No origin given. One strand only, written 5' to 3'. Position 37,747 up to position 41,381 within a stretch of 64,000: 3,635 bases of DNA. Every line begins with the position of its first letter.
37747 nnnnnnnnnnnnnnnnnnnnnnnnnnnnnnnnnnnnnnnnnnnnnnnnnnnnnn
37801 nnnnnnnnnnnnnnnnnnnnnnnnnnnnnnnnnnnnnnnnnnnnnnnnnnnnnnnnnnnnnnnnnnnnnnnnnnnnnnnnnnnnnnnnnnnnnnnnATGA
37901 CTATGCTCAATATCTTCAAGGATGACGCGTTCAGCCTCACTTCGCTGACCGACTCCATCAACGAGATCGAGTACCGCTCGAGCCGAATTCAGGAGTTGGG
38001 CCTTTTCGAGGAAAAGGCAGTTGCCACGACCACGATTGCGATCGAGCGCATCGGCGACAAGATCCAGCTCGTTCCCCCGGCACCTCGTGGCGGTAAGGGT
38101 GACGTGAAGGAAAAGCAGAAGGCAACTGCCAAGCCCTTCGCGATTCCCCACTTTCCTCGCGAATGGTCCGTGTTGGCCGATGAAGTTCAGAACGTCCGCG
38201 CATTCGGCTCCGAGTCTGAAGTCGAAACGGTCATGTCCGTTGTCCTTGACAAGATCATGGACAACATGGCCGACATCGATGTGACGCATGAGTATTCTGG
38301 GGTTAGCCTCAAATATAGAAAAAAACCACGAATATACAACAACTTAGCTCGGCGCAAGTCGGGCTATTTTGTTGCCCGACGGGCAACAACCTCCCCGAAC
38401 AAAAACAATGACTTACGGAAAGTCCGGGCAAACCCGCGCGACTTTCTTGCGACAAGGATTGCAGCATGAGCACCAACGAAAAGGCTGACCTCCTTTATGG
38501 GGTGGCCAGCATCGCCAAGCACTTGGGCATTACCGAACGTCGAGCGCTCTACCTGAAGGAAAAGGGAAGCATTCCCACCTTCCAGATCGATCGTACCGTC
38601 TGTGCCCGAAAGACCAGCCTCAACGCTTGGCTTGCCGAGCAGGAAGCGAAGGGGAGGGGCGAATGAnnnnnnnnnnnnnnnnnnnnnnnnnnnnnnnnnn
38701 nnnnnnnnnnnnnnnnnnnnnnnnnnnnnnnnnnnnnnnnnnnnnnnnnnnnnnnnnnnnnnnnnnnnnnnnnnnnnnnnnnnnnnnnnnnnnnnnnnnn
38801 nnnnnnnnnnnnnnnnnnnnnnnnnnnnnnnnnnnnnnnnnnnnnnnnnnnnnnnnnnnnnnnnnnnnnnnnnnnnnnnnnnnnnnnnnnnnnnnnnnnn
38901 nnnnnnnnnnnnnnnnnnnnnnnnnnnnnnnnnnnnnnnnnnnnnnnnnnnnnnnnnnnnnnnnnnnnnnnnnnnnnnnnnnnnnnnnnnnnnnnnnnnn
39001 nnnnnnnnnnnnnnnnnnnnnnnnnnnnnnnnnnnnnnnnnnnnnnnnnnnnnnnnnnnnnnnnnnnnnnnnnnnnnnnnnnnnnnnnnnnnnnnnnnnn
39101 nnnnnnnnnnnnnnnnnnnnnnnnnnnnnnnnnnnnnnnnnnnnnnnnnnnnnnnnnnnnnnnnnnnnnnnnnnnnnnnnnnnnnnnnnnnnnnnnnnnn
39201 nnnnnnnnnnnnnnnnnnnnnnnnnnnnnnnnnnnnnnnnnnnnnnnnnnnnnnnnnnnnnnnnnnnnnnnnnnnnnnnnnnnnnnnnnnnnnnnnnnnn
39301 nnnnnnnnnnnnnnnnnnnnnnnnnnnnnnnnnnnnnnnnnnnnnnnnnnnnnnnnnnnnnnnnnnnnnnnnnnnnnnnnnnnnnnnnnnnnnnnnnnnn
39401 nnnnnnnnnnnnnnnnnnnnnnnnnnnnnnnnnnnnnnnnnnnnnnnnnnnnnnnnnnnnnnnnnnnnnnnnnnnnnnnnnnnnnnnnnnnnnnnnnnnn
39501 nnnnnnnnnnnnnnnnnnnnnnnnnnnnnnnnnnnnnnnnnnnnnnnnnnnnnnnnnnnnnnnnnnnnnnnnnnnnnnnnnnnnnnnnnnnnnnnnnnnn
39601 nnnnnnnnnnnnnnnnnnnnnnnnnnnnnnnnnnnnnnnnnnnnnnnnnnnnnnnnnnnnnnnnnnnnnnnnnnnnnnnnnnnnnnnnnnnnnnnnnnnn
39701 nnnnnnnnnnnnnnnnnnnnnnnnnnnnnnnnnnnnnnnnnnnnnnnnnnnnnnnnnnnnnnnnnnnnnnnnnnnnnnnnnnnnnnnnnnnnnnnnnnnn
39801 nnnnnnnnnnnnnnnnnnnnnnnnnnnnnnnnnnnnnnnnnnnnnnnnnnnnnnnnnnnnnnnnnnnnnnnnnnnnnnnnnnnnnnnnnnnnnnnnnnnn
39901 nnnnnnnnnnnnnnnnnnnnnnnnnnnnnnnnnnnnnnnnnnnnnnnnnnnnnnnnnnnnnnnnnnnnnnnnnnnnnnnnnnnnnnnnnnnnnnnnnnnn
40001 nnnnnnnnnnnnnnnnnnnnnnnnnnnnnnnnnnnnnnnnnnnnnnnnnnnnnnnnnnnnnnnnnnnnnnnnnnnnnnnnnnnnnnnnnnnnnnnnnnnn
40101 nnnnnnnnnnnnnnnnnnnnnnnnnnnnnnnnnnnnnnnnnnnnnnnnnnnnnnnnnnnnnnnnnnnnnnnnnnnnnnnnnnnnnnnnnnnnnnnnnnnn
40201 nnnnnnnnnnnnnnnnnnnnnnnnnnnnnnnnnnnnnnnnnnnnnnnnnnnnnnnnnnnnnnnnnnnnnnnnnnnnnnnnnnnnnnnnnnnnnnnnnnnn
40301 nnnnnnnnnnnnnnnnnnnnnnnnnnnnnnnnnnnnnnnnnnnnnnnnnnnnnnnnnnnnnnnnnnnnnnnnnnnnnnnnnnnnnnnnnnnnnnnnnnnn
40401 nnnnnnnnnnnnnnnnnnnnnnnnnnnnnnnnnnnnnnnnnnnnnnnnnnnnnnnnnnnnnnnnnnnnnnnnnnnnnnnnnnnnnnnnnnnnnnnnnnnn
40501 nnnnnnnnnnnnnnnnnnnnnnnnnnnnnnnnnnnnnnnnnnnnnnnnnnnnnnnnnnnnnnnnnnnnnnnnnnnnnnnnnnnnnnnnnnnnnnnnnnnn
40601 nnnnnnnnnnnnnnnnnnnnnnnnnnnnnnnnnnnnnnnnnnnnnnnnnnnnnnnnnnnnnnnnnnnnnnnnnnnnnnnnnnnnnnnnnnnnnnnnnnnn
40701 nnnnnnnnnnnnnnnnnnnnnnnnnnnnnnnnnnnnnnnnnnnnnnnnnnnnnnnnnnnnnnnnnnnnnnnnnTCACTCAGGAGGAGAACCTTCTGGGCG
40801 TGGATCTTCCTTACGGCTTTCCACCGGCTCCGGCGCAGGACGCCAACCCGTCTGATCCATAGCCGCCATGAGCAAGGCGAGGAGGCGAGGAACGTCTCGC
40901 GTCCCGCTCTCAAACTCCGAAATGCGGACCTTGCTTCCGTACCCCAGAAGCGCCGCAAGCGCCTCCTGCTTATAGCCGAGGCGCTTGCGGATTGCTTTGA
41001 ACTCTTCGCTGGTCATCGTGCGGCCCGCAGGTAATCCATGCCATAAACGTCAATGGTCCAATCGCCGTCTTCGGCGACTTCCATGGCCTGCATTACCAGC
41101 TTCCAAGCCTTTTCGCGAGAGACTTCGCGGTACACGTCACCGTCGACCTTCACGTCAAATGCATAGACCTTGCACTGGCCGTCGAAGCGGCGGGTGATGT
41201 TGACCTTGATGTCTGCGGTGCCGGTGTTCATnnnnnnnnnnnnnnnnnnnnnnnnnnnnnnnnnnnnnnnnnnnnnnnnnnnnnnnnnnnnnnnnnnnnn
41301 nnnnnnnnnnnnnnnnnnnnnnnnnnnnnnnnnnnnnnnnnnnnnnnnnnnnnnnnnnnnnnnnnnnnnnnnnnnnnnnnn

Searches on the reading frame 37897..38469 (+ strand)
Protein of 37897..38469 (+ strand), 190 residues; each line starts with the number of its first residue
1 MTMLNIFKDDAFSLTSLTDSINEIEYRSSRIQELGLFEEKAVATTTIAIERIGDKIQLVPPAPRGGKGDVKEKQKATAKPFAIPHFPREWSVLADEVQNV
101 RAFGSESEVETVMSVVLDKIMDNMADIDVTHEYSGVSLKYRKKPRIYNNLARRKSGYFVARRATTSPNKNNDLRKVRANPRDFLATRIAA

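Call 11: search_protein_families(library=pfam, proteins=[window:37897-38469:+], max_evalue=0.01)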
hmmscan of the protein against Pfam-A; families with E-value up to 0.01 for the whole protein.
window:37897-38469:+ (190 aa): 1 family
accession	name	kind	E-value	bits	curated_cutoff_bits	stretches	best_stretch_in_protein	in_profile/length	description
PF03864.22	Phage_cap_E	-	7.8e-31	107.8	22.9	1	13-134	1-122/329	Phage major capsid protein E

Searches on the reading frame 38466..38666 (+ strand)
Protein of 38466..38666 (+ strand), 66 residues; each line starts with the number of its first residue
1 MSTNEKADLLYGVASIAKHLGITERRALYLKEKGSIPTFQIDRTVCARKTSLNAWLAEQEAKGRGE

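Call 11: search_protein_families(library=pfam, proteins=[window:38466-38666:+], max_evalue=0.01)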
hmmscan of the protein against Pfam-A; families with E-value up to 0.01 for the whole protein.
window:38466-38666:+ (66 aa): 1 family
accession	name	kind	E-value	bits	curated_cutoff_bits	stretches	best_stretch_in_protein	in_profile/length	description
PF12728.13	HTH_17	-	0.0051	17.5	27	1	10-59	1-50/51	Helix-turn-helix domain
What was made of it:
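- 38466..38666 (+): AlpA/Xis-like HTH_17 gene at the left end; in the circular form it lies just downstream of int and attP. Weak Pfam HTH_17 hit, E 0.005 (call 11).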

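Call 18: search_protein_families(library=phrogs, proteins=[window:38466-38666:+], max_evalue=0.001)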
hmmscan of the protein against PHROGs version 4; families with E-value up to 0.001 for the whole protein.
window:38466-38666:+ (66 aa): 1 family
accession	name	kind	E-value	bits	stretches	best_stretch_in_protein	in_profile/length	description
phrog_18541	-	unknown function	5.1e-12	46.3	1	6-62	18-77/81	-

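Call 99: search_protein_families(library=ncbifam, proteins=[window:38466-38666:+], max_evalue=0.01)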
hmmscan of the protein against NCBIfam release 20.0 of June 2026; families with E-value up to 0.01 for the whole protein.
window:38466-38666:+ (66 aa): 1 family
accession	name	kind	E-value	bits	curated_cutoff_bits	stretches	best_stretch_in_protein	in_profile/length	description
NF047737.1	antiphage_MADS1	equivalog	0.0034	17.6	80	1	13-56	6-49/49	methylation-associated defense system helix-turn-helix domain-containing protein MAD1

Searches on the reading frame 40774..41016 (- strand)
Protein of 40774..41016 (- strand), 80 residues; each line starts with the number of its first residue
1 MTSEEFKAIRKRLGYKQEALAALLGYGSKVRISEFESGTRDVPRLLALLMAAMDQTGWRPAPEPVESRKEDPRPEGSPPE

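Call 10: search_protein_families(library=pfam, proteins=[window:40774-41016:-], max_evalue=0.01)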
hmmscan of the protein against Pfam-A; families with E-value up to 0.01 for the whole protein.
window:40774-41016:- (80 aa): 3 families
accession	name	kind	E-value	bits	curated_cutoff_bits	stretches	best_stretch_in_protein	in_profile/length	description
PF13560.12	HTH_31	-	3.8e-06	27.5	27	1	5-45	5-44/64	Helix-turn-helix domain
PF01381.28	HTH_3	-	1.3e-05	25.6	23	1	7-42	2-36/55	Helix-turn-helix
PF12844.13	HTH_19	-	0.0076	16.6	30.2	1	6-43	4-39/64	Helix-turn-helix domain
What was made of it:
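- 40774..41016 (-): XRE/Cro-CI-type HTH gene (80 aa), the proposed repressor; overlaps the small ORF by ATGA. Pfam HTH_31 27.5 bits (cut-off 27) and HTH_3 25.6 bits (cut-off 23) (call 10).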

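Call 18: search_protein_families(library=phrogs, proteins=[window:40774-41016:-], max_evalue=0.001)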
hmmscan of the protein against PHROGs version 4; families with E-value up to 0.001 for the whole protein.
window:40774-41016:- (80 aa): 3 families
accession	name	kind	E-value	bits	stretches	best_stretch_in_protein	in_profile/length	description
phrog_14076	-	transcription regulation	3.3e-14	54.2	1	1-69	13-82/86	transcriptional regulator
phrog_8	-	transcription regulation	8.4e-05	23.2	1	8-48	165-204/346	transcriptional regulator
phrog_2967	-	transcription regulation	0.00022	21.8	1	2-47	11-55/225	transcriptional regulator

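Call 23: find_homologous_proteins(query=window:40774-41016:-)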
Query window:40774-41016:- (80 aa): 20 proteins with E <= 0.001 among 20 candidates.
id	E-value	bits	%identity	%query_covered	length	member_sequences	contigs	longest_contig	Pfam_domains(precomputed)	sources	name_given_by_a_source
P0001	7.2e-45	168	100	100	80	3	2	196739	PF01381.29,PF13560.13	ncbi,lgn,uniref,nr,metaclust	ncbi:DNA-binding transcriptional regulator [Shinella sp. DD12]|uniref:helix-turn-helix domain-contai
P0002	5.8e-20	89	74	75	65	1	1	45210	-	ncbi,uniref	ncbi:helix-turn-helix domain-containing protein [Shinella sp. M31]|uniref:helix-turn-helix domain-co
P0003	2.3e-19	87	76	75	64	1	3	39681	-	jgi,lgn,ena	-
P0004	4.7e-19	86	74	75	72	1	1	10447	-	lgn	-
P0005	1.7e-18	84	73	75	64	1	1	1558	-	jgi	jgi:transcriptional regulator with XRE-family HTH domain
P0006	3.1e-18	83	71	75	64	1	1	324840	-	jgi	jgi:transcriptional regulator with XRE-family HTH domain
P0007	3.1e-18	83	71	75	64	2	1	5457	-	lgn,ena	-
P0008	3.3e-18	83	71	75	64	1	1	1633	-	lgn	-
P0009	5.2e-18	83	73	75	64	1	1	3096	-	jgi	-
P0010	6.3e-18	82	69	75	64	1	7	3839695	-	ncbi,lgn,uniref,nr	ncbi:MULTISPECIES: hypothetical protein [unclassified Rhizobium]|uniref:hypothetical protein n=1 Tax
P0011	6.4e-18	82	69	75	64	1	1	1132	-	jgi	jgi:transcriptional regulator with XRE-family HTH domain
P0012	1.1e-17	82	68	75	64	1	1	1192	-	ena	-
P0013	1.6e-17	81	71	75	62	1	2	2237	-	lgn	-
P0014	2.1e-17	81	69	75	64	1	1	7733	-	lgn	-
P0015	2.4e-17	80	68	75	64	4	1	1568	-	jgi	jgi:transcriptional regulator with XRE-family HTH domain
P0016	6.1e-17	79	69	79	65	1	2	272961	PF13560.13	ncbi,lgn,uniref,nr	ncbi:transcriptional regulator [Rhizobium sp. Root1212]|uniref:transcriptional regulator n=1 Tax=Rhi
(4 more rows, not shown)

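Call 24: find_related_loci(query=window:40774-41016:-, collection=viral_contigs, flank=10000)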
Query window:40774-41016:- (80 aa) in viral_contigs; peptide patterns used: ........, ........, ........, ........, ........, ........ (x = any residue, [..] = any of these).
165 stretches matched a pattern; 59 encode a relative of the query (tblastn E <= 1e-3); 59 distinct loci.
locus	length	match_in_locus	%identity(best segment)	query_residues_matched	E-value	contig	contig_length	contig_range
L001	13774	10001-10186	76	1-60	2e-25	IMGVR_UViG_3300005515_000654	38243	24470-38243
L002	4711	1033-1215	63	1-60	3e-19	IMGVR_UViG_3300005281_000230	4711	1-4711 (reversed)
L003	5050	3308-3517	44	1-68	1e-8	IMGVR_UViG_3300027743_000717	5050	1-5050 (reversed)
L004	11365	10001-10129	51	1-43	8e-7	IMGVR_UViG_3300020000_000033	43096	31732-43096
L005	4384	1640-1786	46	1-50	1e-6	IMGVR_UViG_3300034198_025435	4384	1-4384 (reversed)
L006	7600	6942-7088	46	1-50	1e-6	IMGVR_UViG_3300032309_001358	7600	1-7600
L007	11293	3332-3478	46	1-50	2e-6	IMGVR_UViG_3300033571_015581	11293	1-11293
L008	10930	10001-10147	44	1-50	2e-6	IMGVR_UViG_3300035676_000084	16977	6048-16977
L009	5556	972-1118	46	1-50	2e-6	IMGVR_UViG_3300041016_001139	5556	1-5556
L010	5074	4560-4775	36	1-65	2e-6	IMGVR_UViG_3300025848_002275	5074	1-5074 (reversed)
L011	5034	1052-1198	44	1-50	4e-6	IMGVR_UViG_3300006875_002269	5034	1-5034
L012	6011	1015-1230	37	1-65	4e-6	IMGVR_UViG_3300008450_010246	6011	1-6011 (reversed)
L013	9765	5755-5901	44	1-50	4e-6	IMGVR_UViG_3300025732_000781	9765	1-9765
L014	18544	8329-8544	36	1-65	4e-6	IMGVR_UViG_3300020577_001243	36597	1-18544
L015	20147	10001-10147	46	1-50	5e-6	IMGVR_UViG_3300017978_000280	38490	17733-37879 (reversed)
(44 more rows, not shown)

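Call 30: find_encoding_contigs(protein=P0002, flank=10000, max_places=3)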
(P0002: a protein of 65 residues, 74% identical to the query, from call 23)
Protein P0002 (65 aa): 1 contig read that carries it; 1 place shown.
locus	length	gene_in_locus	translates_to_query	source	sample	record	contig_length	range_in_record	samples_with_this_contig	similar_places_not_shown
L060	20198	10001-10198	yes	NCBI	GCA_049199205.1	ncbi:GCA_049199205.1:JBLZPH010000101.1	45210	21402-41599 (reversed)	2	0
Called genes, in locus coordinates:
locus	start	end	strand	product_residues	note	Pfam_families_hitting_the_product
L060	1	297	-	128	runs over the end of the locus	-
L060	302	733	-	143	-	PF06199:Phage_tail_2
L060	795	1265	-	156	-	-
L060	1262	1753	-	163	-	-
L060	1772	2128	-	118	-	PF05521:Phage_HCP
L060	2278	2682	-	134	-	-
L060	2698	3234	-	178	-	PF05135:Phage_connect_1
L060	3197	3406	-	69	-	-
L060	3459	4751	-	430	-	PF05065:Phage_capsid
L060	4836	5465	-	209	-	PF04586:Peptidase_S78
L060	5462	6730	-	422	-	PF04860:Phage_portal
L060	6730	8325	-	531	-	PF03354:TerL_ATPase, PF20441:TerL_nuclease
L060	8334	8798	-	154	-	PF26841:Hendrixvirinae_terminase_S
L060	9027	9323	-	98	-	PF01844:HNH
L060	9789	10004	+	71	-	-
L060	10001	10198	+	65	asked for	-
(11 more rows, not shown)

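Call 31: find_encoding_contigs(protein=P0010, flank=10000, max_places=4)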
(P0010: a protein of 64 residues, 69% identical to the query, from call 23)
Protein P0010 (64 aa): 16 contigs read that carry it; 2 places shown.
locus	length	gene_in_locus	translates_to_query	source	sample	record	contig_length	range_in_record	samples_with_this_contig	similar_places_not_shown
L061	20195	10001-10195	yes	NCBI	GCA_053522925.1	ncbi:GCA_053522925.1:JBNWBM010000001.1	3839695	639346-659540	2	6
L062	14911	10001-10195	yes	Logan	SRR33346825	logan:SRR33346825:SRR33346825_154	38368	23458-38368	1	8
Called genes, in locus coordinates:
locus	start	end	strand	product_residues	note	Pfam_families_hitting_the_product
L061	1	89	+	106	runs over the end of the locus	-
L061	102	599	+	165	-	PF24027:DUF7338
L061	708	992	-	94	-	-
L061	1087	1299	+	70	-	-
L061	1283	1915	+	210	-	PF00959:Phage_lysozyme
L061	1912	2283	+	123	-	-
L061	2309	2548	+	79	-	-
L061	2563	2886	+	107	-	-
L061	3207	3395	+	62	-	-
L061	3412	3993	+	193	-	-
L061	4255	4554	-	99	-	-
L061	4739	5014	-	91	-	PF27494:Y4lK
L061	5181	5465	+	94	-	PF06169:DUF982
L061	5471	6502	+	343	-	PF01068:DNA_ligase_A_M, PF04679:DNA_ligase_A_C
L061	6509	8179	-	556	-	-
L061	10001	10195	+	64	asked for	-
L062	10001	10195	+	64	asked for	-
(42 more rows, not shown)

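Call 32: find_encoding_contigs(protein=P0016, flank=10000, max_places=3)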
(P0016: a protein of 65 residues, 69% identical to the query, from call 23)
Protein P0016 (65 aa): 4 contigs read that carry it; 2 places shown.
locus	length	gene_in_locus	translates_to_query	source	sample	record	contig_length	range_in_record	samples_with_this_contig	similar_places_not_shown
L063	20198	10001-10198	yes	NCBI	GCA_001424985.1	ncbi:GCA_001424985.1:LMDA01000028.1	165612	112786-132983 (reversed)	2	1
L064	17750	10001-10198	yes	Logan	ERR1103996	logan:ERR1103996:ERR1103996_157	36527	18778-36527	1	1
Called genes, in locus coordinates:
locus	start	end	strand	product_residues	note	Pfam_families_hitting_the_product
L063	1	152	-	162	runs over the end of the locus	PF04883:HK97-gp10_like (faint)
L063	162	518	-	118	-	PF05521:Phage_HCP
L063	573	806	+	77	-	-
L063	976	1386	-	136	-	-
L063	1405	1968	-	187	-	PF05135:Phage_connect_1 (faint)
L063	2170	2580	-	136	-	-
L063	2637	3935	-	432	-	PF05065:Phage_capsid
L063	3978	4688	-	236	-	PF04586:Peptidase_S78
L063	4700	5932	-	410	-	PF04860:Phage_portal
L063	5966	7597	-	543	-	PF03354:TerL_ATPase, PF20441:TerL_nuclease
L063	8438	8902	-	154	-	PF26841:Hendrixvirinae_terminase_S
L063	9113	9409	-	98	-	PF01844:HNH (faint)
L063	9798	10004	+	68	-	-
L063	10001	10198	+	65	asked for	PF13560:HTH_31 (faint)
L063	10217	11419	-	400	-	-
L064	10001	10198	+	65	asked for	PF13560:HTH_31 (faint)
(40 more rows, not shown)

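Call 75: search_solved_structures(query=A3, max_evalue=1, show_alignments=1)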
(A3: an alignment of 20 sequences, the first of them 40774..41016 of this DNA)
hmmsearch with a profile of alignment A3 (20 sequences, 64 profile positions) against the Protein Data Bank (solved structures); distinct sequences matched with E-value up to 1: 23.
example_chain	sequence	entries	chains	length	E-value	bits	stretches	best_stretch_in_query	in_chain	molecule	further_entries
4z5h_A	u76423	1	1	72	0.0056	20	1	5-39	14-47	Antitoxin HipB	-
4yg4_A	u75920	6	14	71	0.016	18.6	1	5-39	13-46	Antitoxin HipB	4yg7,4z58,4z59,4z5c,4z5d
4yg1_A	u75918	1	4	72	0.016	18.5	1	5-39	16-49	Antitoxin HipB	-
3jxb_C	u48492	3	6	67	0.019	18.3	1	4-40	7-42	Repressor protein C2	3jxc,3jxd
2r1j_L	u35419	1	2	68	0.02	18.3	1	4-40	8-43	Repressor protein C2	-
2wiu_B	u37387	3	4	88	0.025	17.9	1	5-39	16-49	HTH-TYPE TRANSCRIPTIONAL REGULATOR HIPB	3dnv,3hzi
1adr_A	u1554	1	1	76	0.026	17.9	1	4-39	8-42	P22 C2 REPRESSOR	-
5k98_B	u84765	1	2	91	0.026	17.9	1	5-39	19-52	Antitoxin HipB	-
8tac_A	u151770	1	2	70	0.027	17.8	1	4-36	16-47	DBP48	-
9vt3_A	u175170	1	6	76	0.027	17.8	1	2-32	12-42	Aca3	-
2b5a_A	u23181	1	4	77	0.027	17.8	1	6-43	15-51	C.BclI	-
6lty_A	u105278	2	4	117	0.044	17.2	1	8-37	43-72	Putative antitoxin HigA3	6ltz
1sq8_A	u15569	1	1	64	0.045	17.1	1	4-56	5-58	dh434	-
1r63_A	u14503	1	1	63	0.083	16.3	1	6-55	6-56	REPRESSOR PROTEIN FROM BACTERIOPHAGE 434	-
4o8b_A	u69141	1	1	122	0.093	16.1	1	4-40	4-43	Uncharacterized protein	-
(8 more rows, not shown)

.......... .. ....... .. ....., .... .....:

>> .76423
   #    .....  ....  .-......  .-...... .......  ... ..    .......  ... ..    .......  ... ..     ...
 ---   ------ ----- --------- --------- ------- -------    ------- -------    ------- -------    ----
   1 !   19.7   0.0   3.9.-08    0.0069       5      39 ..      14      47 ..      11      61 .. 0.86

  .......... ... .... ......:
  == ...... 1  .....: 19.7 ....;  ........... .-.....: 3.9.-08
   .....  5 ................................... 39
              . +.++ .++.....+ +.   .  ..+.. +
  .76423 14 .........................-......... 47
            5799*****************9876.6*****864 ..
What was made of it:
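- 40774..41016 (-): Weak PDB profile matches to HipB, P22 C2, 434 repressor, C.BclI and Aca3 (call 75).
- The protein matches XRE-type HTH families whose characterised members are dimeric palindrome-binding repressors, such as HipB, P22 C2, 434 repressor and C.BclI (calls 10, 18, 75). HipB and Aca3 are among the weak PDB matches (call 75).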

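Call 79: predict_structure(alignment_id=A3)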
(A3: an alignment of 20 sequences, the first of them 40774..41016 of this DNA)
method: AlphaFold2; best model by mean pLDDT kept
length: 80 residues; sequences in the alignment: 20
mean_pLDDT: 61.3   pTM: 0.32
mean pLDDT of the five models: 61.3, 60.3, 59.0, 58.3, 54.8
residues with pLDDT >= 90: 0; 70-90: 17; 50-70: 54; < 50: 9
segments of 3 or more residues with pLDDT < 50: 66-69, 78-80
pLDDT, mean of each block of 10 residues (from residue 1): 66 69 59 55 63 72 52 53
secondary structure, 60 per line:
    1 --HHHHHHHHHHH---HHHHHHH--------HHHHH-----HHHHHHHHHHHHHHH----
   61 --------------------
elements in order: H3-13 H17-23 H32-36 H42-56
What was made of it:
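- On XRE / Cro-CI helix-turn-helix regulators (Pfam HTH_3, HTH_31): The AlphaFold monomer model was of low confidence (pLDDT 61, call 79).
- The AlphaFold model of the XRE is of low confidence (pLDDT 61, call 79), so neither dimerisation nor DNA docking could be assessed.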

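Call 99: search_protein_families(library=ncbifam, proteins=[window:40774-41016:-], max_evalue=0.01)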
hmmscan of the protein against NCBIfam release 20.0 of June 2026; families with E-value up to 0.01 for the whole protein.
window:40774-41016:- (80 aa): 2 families
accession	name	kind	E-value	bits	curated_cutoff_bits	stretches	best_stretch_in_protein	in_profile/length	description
TIGR03830.1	CxxCG_CxxCG_HTH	subfamily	6.5e-07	29.2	61.8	1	1-55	65-118/127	type II TA system antitoxin MqsA family protein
TIGR03070.1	couple_hipB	subfamily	0.00019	21.3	71.65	1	6-42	7-42/58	type II toxin-antitoxin system Y4mF family antitoxin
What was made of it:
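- Closest known: HTH autorepressors of toxin-antitoxin and anti-CRISPR operons. Same: The best, sub-threshold, family matches are to MqsA and HipB HTH domains (calls 75, 99).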

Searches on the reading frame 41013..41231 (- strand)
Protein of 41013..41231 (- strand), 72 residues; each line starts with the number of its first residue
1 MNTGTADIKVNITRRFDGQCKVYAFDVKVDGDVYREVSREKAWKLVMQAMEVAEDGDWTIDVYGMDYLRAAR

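Call 10: search_protein_families(library=pfam, proteins=[window:41013-41231:-], max_evalue=0.01)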
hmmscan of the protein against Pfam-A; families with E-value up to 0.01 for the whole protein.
window:41013-41231:- (72 aa): 0 families

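Call 18: search_protein_families(library=phrogs, proteins=[window:41013-41231:-], max_evalue=0.001)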
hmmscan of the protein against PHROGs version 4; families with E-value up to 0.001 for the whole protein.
window:41013-41231:- (72 aa): 0 families

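Call 85: search_solved_structures(query=A5, max_evalue=10)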
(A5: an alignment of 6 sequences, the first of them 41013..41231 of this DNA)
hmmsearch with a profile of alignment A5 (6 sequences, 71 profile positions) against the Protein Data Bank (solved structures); distinct sequences matched with E-value up to 10: 1.
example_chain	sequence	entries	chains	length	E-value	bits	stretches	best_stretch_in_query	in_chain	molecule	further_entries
3n0l_A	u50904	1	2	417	0.21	15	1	19-48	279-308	Serine hydroxymethyltransferase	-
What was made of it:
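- Tried and rejected: A PDB profile search for the 72-aa protein found nothing (call 85).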

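Call 91: predict_structure(protein=window:41013-41231:-)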
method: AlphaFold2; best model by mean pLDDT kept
length: 72 residues; sequences in the alignment: 1
mean_pLDDT: 62.8   pTM: 0.44
mean pLDDT of the five models: 62.8, 62.5, 62.1, 59.8, 59.6
residues with pLDDT >= 90: 0; 70-90: 19; 50-70: 43; < 50: 10
segments of 3 or more residues with pLDDT < 50: 67-72
pLDDT, mean of each block of 10 residues (from residue 1): 61 76 72 55 63 65 53 35
secondary structure, 60 per line:
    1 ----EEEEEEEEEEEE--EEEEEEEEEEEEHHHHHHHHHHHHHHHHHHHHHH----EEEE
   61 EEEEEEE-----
elements in order: E5-16 E19-30 H31-52 E57-67
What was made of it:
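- Tried and rejected: AlphaFold models of the XRE (pLDDT 61) and of the 72-aa protein (pLDDT 63) were too poor for fold searches (calls 79, 91).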

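Call 99: search_protein_families(library=ncbifam, proteins=[window:41013-41231:-], max_evalue=0.01)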
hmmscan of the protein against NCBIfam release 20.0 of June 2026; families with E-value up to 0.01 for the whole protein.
window:41013-41231:- (72 aa): 0 families
